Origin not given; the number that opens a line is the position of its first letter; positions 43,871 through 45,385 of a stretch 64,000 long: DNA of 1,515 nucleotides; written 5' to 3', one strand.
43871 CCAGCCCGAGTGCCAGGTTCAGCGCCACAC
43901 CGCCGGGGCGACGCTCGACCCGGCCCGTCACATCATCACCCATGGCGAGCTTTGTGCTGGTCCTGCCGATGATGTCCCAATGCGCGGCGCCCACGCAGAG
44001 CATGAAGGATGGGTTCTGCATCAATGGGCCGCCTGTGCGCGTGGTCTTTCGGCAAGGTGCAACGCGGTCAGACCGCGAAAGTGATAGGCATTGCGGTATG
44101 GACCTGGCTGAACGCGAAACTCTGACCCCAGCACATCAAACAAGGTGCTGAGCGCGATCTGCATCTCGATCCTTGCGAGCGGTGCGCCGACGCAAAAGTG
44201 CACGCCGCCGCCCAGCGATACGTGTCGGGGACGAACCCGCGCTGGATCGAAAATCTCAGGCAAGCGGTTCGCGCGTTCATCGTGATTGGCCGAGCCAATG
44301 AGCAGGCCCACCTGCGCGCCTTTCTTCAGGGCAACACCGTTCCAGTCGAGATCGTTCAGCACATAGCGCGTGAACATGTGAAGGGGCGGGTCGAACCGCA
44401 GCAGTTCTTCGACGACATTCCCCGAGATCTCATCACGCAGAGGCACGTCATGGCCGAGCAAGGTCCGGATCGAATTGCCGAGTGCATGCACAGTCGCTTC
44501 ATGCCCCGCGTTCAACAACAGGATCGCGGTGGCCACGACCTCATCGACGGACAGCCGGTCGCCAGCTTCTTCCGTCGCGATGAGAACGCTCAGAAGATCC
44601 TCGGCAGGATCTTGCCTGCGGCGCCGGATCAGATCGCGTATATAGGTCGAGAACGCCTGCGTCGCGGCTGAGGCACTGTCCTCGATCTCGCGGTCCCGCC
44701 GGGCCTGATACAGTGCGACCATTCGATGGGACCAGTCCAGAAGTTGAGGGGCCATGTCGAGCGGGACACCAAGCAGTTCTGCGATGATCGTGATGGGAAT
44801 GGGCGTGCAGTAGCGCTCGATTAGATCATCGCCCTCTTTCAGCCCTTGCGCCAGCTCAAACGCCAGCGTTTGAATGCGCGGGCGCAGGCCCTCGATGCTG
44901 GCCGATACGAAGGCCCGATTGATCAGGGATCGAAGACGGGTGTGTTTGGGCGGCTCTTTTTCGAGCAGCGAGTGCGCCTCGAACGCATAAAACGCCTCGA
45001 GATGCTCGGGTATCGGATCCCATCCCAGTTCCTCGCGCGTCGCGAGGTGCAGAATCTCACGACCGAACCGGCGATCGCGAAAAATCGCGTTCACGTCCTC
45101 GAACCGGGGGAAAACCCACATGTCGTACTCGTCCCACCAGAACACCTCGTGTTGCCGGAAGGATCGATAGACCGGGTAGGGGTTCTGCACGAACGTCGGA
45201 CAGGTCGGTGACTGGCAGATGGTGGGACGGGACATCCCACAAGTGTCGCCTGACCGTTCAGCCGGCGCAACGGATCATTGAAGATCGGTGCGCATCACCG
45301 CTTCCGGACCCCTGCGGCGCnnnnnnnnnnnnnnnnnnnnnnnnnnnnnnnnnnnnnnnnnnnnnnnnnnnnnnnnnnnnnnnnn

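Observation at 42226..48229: Six-gene operon coupling nitrilase, an FMN split-barrel protein and two P450s directly to psuK-psuG (pseudouridine C-glycosidase)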

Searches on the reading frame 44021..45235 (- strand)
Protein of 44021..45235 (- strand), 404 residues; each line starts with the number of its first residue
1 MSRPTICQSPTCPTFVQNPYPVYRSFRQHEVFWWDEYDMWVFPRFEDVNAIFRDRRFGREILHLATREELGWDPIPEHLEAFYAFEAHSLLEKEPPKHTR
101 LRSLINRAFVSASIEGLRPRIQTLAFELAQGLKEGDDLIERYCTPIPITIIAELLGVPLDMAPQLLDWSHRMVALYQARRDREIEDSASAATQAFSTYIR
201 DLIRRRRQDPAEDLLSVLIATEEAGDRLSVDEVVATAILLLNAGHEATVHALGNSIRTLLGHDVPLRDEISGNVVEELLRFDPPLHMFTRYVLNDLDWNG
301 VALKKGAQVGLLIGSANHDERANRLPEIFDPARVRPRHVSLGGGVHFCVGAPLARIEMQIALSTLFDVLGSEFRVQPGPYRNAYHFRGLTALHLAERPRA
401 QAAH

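Call 4: search_protein_families(library=pfam, proteins=[window:44021-45235:-])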
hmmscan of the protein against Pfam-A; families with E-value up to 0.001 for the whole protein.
window:44021-45235:- (404 aa): 1 family
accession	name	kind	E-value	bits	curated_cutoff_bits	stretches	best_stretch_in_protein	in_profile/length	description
PF00067.27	p450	-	6.3e-23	81.7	22.8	1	273-366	326-429/462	Cytochrome P450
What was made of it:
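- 44021..45235 (-): P450-B, first gene of the conserved triad. The haem-thiolate motif is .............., the I-helix reads AGHEAT and the ExxR motif is ELLR. PF00067, 82 bits (call 4).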

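Call 5: search_protein_families(library=ncbifam, proteins=[window:44021-45235:-])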
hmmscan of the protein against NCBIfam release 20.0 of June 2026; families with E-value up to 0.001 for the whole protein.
window:44021-45235:- (404 aa): 10 families
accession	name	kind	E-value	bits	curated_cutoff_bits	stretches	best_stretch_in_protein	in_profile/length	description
NF041177.1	Cyp119_Thmprot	equivalog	2.1e-41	142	680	1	20-365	2-336/368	cytochrome P450 Cyp119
TIGR04538.1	P450_cycloAA_1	subfamily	3.2e-38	131.6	500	1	14-370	6-367/395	cytochrome P450, cyclodipeptide synthase-associated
NF045816.1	PentlenlactSyn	equivalog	4.7e-35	121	700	1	38-369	37-366/396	pentalenolactone synthase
TIGR04515.1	P450_rel_GT_act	subfamily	1e-34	120.6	343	1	18-366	32-356/386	P450-derived glycosyltransferase activator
TIGR04458.1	CYP450_TxtE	equivalog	1.2e-25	90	500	1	12-394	6-400/403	4-nitrotryptophan synthase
NF041802.1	P450_SolI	exception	3.7e-25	88.3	850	1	91-366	110-392/424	solanimycin biosynthesis cytochrome P450 SolI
NF045812.1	PentlenOxigase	equivalog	9.2e-13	47.8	800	1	269-379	300-415/444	pentalenene oxygenase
NF050147.1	aminopyruv_ApyO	equivalog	6.5e-12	44.8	525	1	96-366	86-390/444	RiPP biosynthesis cytochrome P450 ApyO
NF051859.1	AlbFlvMonOxTrpSyn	equivalog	1.5e-06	27.1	700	0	203-262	227-289/457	bifunctional albaflavenone monooxygenase/terpene synthase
NF053744.1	FAProxCypCBc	equivalog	0.00011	21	600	1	273-337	278-342/416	CYP152 family fatty-acid peroxygenase CypC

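Call 6: find_homologous_proteins(query=window:44021-45235:-)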
Query window:44021-45235:- (404 aa): 8000 proteins with E <= 0.001 among 8000 candidates; the best 120 are listed.
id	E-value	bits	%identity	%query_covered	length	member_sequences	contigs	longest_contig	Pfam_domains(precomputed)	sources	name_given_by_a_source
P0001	2.1e-273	925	100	100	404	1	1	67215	PF00067.28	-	-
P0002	3.1e-209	713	80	98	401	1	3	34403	PF00067.28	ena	-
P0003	1.3e-202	691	76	98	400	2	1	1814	PF00067.28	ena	-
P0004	9.1e-201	685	77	97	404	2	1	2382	PF00067.28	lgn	-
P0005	3.3e-199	680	79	92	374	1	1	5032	PF00067.28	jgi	jgi:cytochrome P450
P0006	2.7e-195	667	74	98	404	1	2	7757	PF00067.28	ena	-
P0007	2.7e-195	667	74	100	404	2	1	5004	PF00067.28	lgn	-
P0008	8.0e-195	666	73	98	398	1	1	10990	PF00067.28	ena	-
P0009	2.7e-194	664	82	89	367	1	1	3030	PF00067.28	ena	-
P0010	3.3e-194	664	71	100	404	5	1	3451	PF00067.28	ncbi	ncbi:MAG: cytochrome P450 [Pseudomonadota bacterium]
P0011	1.5e-193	662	74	98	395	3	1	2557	PF00067.28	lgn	-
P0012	4.3e-193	660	74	98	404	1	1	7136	PF00067.28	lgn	-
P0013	5.2e-193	660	72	98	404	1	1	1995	PF00067.28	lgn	-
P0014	8.6e-193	659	72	97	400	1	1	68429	PF00067.28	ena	-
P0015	2.1e-192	658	72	100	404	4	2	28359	PF00067.28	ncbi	ncbi:MAG: cytochrome P450 [Pseudomonadota bacterium]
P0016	4.3e-192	657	80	89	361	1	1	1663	PF00067.28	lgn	-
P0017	9.6e-192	656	73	98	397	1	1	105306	PF00067.28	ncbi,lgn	ncbi:MAG: cytochrome P450 [Pseudomonadota bacterium]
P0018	1.7e-191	655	72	97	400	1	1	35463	PF00067.28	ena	-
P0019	1.9e-191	655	73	98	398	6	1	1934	PF00067.28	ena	-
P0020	3.3e-191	654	71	99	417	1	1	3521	PF00067.28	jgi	-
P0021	3.3e-191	654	71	99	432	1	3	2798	PF00067.28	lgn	-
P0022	3.3e-191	654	74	98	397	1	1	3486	PF00067.28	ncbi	ncbi:MAG: cytochrome P450 [Pseudomonadota bacterium]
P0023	4.8e-190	650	72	98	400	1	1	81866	PF00067.28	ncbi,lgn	ncbi:MAG: cytochrome P450 [Pseudomonadota bacterium]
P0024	6.0e-190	650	73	98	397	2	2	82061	PF00067.28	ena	-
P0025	9.5e-190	649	72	97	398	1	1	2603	PF00067.28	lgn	-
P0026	4.4e-189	647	72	99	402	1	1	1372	PF00067.28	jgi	-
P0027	7.7e-188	643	70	98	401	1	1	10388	PF00067.28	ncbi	ncbi:MAG: cytochrome P450 [Pseudomonadota bacterium]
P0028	1.0e-187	642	71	99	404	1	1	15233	PF00067.28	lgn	-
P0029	3.6e-185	634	71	98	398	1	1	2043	PF00067.28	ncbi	-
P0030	1.1e-183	629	67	100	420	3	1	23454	PF00067.28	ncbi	ncbi:MAG: cytochrome P450 [Pseudomonadota bacterium]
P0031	3.4e-182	624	69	98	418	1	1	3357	PF00067.28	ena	-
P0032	6.1e-182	623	69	98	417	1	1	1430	PF00067.28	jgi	jgi:cytochrome P450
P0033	2.7e-181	621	70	96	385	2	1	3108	PF00067.28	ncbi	ncbi:MAG: cytochrome P450 [Pseudomonadota bacterium]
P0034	8.9e-180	616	67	98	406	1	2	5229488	PF00067.28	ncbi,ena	-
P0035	7.8e-177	607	66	98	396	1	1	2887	PF00067.28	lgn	-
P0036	3.9e-176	604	69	95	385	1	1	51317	PF00067.28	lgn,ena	-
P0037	6.0e-176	604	75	88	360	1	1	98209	PF00067.28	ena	-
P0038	1.6e-171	589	65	98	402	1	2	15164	PF00067.28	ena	-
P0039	5.8e-171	587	77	82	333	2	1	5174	PF00067.28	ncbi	ncbi:MAG: cytochrome P450, partial [Pseudomonadota bacterium]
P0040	2.0e-169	582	66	98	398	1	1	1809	PF00067.28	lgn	-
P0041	3.1e-168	578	64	100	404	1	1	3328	PF00067.28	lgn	-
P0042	3.2e-168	578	65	98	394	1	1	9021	PF00067.28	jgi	jgi:cytochrome P450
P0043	6.4e-168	577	65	98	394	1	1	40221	PF00067.28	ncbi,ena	-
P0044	3.8e-166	571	71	89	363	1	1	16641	PF00067.28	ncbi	ncbi:MAG: cytochrome P450 [Pseudomonadota bacterium]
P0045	6.6e-161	554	69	90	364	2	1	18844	PF00067.28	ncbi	ncbi:MAG: cytochrome P450 [Pseudomonadota bacterium]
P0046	1.8e-158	546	63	95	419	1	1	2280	PF00067.28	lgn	-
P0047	4.2e-157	542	61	97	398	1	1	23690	PF00067.28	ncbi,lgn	ncbi:MAG: cytochrome P450 [Pseudomonadota bacterium]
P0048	1.4e-139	484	57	98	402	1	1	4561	PF00067.28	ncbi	ncbi:MAG: cytochrome P450 [Parvibaculaceae bacterium]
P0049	3.3e-139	483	57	96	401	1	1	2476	PF00067.28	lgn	-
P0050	6.5e-139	482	58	98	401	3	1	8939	PF00067.28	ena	-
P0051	6.7e-139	482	56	96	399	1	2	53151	PF00067.28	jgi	jgi:cytochrome P450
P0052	6.8e-139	482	56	98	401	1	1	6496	PF00067.28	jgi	jgi:cytochrome P450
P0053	1.2e-138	481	56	97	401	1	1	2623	PF00067.28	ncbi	-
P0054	2.0e-138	480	56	98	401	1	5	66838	PF00067.28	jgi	jgi:cytochrome P450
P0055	2.2e-138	480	57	98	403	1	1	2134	PF00067.28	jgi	jgi:cytochrome P450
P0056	3.4e-138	479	57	98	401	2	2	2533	PF00067.28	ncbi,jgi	jgi:unspecific monooxygenase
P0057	4.1e-138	479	57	98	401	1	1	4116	PF00067.28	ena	-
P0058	4.7e-138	479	57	97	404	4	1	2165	PF00067.28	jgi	jgi:cytochrome P450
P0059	5.0e-138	479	56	98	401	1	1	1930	PF00067.28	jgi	jgi:cytochrome P450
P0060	7.0e-138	478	56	96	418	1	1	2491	PF00067.28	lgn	-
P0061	7.5e-138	478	57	98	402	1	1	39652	PF00067.28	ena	-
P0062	8.9e-138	478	57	96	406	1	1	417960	PF00067.28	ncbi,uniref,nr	ncbi:cytochrome P450 [Chthonobacter albigriseus]|uniref:cytochrome P450 n=1 Tax=Chthonobacter albigr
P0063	1.0e-137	478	56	98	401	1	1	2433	PF00067.28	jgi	jgi:cytochrome P450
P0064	1.1e-137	478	54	97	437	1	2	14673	PF00067.28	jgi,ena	-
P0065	1.5e-137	477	55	99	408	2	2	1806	PF00067.28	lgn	-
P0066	1.6e-137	477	57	98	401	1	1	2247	PF00067.28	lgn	-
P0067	1.6e-137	477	57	97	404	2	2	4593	PF00067.28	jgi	jgi:cytochrome P450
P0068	2.1e-137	477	57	96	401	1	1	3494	PF00067.28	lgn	-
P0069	2.5e-137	476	56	97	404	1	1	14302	PF00067.28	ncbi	-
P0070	3.6e-137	476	57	97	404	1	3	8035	PF00067.28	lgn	-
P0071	4.6e-137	476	56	97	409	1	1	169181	PF00067.28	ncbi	-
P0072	4.6e-137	476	56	97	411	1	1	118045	PF00067.28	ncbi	-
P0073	4.8e-137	476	56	97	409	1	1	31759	PF00067.28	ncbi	-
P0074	4.9e-137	476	58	95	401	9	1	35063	PF00067.28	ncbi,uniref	ncbi:MAG: cytochrome P450 [Aestuariivirga sp.]|uniref:cytochrome P450 n=1 Tax=Aestuariivirga sp. Tax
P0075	5.4e-137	475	56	97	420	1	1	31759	PF00067.28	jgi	jgi:cytochrome P450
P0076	5.4e-137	475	57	95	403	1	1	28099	PF00067.28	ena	-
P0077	5.9e-137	475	56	97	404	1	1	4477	PF00067.28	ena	-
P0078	6.4e-137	475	56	96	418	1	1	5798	PF00067.28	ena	-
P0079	8.1e-137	475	57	95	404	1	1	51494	PF00067.28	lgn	-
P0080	1.0e-136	474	57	97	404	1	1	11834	PF00067.28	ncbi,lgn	-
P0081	1.1e-136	474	56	98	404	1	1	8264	PF00067.28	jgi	jgi:cytochrome P450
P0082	1.3e-136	474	57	97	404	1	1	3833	PF00067.28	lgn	-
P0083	1.4e-136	474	56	97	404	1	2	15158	PF00067.28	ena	-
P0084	1.5e-136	474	56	97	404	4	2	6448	PF00067.28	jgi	-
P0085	1.5e-136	474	56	97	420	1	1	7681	PF00067.28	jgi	jgi:cytochrome P450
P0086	1.7e-136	474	56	97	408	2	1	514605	PF00067.28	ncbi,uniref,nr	ncbi:cytochrome P450 [Methylobrevis sp. L22]|uniref:Cytochrome P450 n=2 Tax=Methylobrevis albus TaxI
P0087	2.6e-136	473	56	97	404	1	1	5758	PF00067.28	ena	-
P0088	2.6e-136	473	56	97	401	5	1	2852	PF00067.28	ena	-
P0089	2.7e-136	473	55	97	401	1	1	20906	PF00067.28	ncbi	ncbi:MAG: cytochrome P450 [Hyphomicrobiales bacterium]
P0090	2.8e-136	473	56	98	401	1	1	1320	PF00067.28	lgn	-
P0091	3.1e-136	473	55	95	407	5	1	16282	PF00067.28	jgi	-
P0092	3.5e-136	473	57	97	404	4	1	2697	PF00067.28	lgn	-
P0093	4.6e-136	472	56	98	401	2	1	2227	PF00067.28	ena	-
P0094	4.6e-136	472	57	96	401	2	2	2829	PF00067.28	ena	-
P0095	4.6e-136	472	56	97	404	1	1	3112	PF00067.28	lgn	-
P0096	4.9e-136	472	54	97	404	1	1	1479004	PF00067.28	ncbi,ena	-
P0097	5.0e-136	472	56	98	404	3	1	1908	PF00067.28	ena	-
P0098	5.0e-136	472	55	97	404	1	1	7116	PF00067.28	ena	-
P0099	5.3e-136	472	56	97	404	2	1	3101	PF00067.28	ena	-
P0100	6.1e-136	472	55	97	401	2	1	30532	PF00067.28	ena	-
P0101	6.4e-136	472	56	98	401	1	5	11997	PF00067.28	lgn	-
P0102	6.5e-136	472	56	98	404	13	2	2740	PF00067.28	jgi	jgi:cytochrome P450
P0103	7.5e-136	472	55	98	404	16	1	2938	PF00067.28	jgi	jgi:cytochrome P450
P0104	8.0e-136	471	57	96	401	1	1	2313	PF00067.28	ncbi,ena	-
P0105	8.2e-136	471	56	97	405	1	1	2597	PF00067.28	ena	-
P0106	9.7e-136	471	55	97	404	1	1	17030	PF00067.28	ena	-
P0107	1.0e-135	471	56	97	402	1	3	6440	PF00067.28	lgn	-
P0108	1.0e-135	471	56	97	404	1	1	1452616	PF00067.28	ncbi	-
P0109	1.1e-135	471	55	97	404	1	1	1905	PF00067.28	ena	-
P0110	1.1e-135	471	56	97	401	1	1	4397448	PF00067.28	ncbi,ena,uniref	ncbi:cytochrome P450 [Aestuariivirga sp.]|uniref:cytochrome P450 n=1 Tax=Aestuariivirga sp. TaxID=26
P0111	1.1e-135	471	55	98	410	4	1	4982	PF00067.28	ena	-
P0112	1.2e-135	471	56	97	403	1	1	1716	PF00067.28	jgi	jgi:cytochrome P450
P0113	1.3e-135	471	56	96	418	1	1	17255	PF00067.28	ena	-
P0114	1.4e-135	471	57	98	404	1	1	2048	PF00067.28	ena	-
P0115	1.4e-135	471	56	97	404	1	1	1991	PF00067.28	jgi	jgi:cytochrome P450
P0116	1.5e-135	471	56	98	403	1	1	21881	PF00067.28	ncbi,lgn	-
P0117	1.7e-135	470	56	97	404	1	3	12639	PF00067.28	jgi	jgi:cytochrome P450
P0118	1.7e-135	470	57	96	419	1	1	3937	PF00067.28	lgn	-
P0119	1.8e-135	470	55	97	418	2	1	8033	PF00067.28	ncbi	-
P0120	1.9e-135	470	56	97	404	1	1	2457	PF00067.28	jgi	jgi:cytochrome P450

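Call 9: find_encoding_contigs(protein=P0034, flank=10000, max_places=2)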
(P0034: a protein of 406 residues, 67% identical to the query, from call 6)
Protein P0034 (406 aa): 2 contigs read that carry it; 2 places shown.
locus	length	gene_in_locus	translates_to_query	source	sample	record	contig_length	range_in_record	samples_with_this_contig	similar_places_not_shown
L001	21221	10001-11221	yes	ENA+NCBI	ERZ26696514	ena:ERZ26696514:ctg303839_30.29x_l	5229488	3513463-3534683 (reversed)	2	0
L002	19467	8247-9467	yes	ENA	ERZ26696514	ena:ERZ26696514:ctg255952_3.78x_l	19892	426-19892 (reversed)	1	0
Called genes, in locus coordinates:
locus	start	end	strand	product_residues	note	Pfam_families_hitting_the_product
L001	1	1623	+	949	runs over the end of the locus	PF03710:GlnE, PF08335:GlnD_UR_UTase, PF03710:GlnE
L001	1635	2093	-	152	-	PF02152:FolB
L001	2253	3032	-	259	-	PF01177:Asp_Glu_race (weak), PF17645:Amdase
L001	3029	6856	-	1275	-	PF05378:Hydant_A_N, PF01968:Hydantoinase_A, PF19278:Hydant_A_C, PF02538:Hydantoinase_B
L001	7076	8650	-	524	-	PF05368:NmrA (weak), PF01370:Epimerase, PF13460:NAD_binding_10 (weak), PF08338:DUF1731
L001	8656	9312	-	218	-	PF13761:DUF4166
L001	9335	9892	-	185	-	PF12802:MarR_2, PF01047:MarR (weak)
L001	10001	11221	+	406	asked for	PF00067:p450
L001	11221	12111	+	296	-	PF00294:PfkB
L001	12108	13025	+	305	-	PF04227:Indigoidine_A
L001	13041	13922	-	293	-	PF02798:GST_N (weak), PF13409:GST_N_2 (weak), PF00043:GST_C (weak), PF13410:GST_C_2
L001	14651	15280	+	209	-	-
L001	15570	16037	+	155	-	PF00145:DNA_methylase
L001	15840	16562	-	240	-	PF23872:DUF7227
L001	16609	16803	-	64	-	PF02798:GST_N (weak)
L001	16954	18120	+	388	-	PF07690:MFS_1, PF01306:LacY_symp (weak), PF12832:MFS_1_like (weak), PF07690:MFS_1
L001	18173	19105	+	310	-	PF00892:EamA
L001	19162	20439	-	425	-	PF07969:Amidohydro_3, PF01979:Amidohydro_1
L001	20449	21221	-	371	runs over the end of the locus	PF02492:cobW, PF25137:ADH_Fe_C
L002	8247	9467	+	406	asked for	PF00067:p450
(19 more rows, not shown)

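Call 10: find_encoding_contigs(protein=P0017, flank=10000, max_places=2)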
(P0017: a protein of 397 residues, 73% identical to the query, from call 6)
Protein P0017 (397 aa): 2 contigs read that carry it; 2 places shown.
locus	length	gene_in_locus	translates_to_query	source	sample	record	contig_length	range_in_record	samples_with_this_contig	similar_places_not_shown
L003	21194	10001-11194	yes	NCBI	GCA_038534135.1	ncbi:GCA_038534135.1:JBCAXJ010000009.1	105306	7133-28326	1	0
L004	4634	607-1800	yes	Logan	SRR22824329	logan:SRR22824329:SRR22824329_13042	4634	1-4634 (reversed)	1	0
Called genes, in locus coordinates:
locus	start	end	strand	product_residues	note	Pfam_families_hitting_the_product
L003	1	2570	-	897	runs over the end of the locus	PF00005:ABC_tran, PF13304:AAA_21 (weak), PF12698:ABC2_membrane_3, PF01061:ABC2_membrane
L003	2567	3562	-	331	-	PF25917:BSH_RND (weak), PF25973:BSH_CzcB (faint)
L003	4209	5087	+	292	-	PF03773:ArsP_1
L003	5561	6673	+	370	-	PF25973:BSH_CzcB, PF25967:RND-MFP_C (weak), PF25975:CzcB_C (weak), PF25989:YknX_C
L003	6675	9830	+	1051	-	PF00873:ACR_tran, PF03176:MMPL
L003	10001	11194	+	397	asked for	PF00067:p450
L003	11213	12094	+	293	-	PF00294:PfkB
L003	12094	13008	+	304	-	PF04227:Indigoidine_A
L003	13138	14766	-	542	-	PF02733:Dak1, PF02734:Dak2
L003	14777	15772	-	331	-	PF00005:ABC_tran, PF13304:AAA_21 (faint), PF08402:TOBE_2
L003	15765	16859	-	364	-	PF00005:ABC_tran, PF17912:OB_MalK (weak), PF08402:TOBE_2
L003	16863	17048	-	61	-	-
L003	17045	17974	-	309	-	PF00528:BPD_transp_1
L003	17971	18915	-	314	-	PF00528:BPD_transp_1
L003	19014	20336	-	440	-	PF01547:SBP_bac_1, PF13416:SBP_bac_8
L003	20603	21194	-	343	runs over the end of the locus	PF00356:LacI, PF13407:Peripla_BP_4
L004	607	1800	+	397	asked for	PF00067:p450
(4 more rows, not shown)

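Call 11: find_encoding_contigs(protein=P0047, flank=10000, max_places=2)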
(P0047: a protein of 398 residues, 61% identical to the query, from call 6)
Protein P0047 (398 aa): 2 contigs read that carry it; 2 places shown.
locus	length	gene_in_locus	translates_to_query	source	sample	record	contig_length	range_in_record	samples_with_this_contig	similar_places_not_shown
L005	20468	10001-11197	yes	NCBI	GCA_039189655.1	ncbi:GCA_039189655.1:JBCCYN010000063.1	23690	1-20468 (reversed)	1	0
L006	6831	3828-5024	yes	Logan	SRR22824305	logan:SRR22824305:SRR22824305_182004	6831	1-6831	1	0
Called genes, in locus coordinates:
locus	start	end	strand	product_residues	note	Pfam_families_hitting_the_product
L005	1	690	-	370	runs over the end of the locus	PF13439:Glyco_transf_4 (weak), PF20706:GT4-conflict (weak), PF00534:Glycos_transf_1, PF13692:Glyco_trans_1_4, PF13524:Glyco_trans_1_2 (weak)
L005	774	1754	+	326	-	PF13641:Glyco_tranf_2_3 (weak), PF00535:Glycos_transf_2 (weak)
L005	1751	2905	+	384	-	PF20706:GT4-conflict, PF00534:Glycos_transf_1, PF13692:Glyco_trans_1_4, PF13524:Glyco_trans_1_2 (weak)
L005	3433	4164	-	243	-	PF22624:AASDHPPT_N, PF01648:ACPS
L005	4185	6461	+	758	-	PF02706:Wzz, PF13807:GNVR, PF13614:AAA_31 (faint)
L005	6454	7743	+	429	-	PF13439:Glyco_transf_4, PF20706:GT4-conflict (weak), PF00534:Glycos_transf_1, PF13692:Glyco_trans_1_4, PF13524:Glyco_trans_1_2 (weak)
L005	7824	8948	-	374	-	PF01408:GFO_IDH_MocA, PF02894:GFO_IDH_MocA_C, PF22725:GFO_IDH_MocA_C3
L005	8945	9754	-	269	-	PF06283:ThuA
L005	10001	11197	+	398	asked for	PF00067:p450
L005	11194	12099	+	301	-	PF00294:PfkB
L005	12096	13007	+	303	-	PF04227:Indigoidine_A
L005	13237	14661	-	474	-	PF00939:Na_sulph_symp, PF03600:CitMHS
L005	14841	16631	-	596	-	PF06808:DctM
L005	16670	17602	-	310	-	PF12974:Phosphonate-bd (weak), PF16868:NMT1_3, PF09084:NMT1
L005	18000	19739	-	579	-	PF02837:Glyco_hydro_2_N, PF02836:Glyco_hydro_2_C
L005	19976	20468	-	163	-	?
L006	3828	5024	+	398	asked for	PF00067:p450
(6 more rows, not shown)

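Call 12: find_encoding_contigs(protein=P0062, flank=8000, max_places=1)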
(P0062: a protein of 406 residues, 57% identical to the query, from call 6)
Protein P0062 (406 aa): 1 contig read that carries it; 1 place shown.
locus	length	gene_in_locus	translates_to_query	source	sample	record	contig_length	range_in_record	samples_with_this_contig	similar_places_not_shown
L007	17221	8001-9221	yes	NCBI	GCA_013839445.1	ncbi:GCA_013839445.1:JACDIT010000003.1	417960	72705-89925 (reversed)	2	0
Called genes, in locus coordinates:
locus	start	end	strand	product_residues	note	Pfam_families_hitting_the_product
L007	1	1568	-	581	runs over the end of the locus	-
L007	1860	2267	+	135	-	PF00460:Flg_bb_rod (weak)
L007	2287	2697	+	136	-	PF06429:Flg_bbr_C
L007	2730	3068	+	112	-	PF02049:FliE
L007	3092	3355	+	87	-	PF01313:Bac_export_3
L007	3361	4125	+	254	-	PF01311:Bac_export_1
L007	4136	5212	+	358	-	PF01312:Bac_export_2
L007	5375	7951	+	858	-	PF00989:PAS (weak), PF08448:PAS_4, PF12860:PAS_7 (faint), PF13188:PAS_8 (faint), PF08448:PAS_4 (weak), PF00512:HisKA, PF02518:HATPase_c, PF00072:Response_reg, +1 more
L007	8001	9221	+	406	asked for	PF00067:p450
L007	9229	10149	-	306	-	PF04227:Indigoidine_A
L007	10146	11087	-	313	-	PF00294:PfkB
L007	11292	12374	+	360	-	PF00154:RecA_N, PF08423:Rad51 (weak), PF06745:ATPase (weak), PF13191:AAA_16 (faint), PF27531:MT3502_N (weak), PF21096:RecA_C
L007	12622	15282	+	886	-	PF01411:tRNA-synt_2c, PF07973:tRNA_SAD, PF02272:DHHA1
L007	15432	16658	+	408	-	PF00520:Ion_trans, PF07885:Ion_trans_2, PF00027:cNMP_binding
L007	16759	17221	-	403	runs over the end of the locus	PF00180:Iso_dh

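Call 13: find_encoding_contigs(protein=P0110, flank=8000, max_places=1)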
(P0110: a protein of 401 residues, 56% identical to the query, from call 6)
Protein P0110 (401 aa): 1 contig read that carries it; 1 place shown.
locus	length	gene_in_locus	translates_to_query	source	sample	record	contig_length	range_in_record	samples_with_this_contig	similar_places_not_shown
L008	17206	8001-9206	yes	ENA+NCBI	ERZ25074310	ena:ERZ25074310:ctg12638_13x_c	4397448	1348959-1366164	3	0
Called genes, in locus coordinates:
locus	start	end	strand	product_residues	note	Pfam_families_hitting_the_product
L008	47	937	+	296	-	PF00126:HTH_1, PF03466:LysR_substrate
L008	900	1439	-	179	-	PF01571:GCV_T, PF04268:SoxG (weak)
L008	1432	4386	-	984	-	PF13510:Fer2_4, PF00890:FAD_binding_2 (weak), PF03486:HI0933_like (weak), PF07992:Pyr_redox_2, PF12831:FAD_oxidored, PF17806:SO_alpha_A3, PF01571:GCV_T, PF08669:GCV_T_C, +2 more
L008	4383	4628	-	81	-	PF04267:SoxD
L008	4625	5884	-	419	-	PF01266:DAO, PF01946:Thi4 (weak), PF04820:Trp_halogenase (faint)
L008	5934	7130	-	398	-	PF07690:MFS_1, PF00083:Sugar_tr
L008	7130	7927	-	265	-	PF04951:Peptidase_M55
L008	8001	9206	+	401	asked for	PF00067:p450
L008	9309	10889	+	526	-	PF06253:MTTB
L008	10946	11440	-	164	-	PF13560:HTH_31 (weak), PF01381:HTH_3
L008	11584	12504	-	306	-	PF00892:EamA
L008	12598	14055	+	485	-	PF01425:Amidase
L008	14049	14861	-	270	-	PF02129:Peptidase_S15 (faint), PF00561:Abhydrolase_1 (weak), PF12146:Hydrolase_4 (weak), PF12697:Abhydrolase_6 (faint), PF12146:Hydrolase_4 (weak)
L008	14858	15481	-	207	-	PF16867:DMSP_lyase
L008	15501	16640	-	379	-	PF00465:Fe-ADH, PF13685:Fe-ADH_2 (weak), PF25137:ADH_Fe_C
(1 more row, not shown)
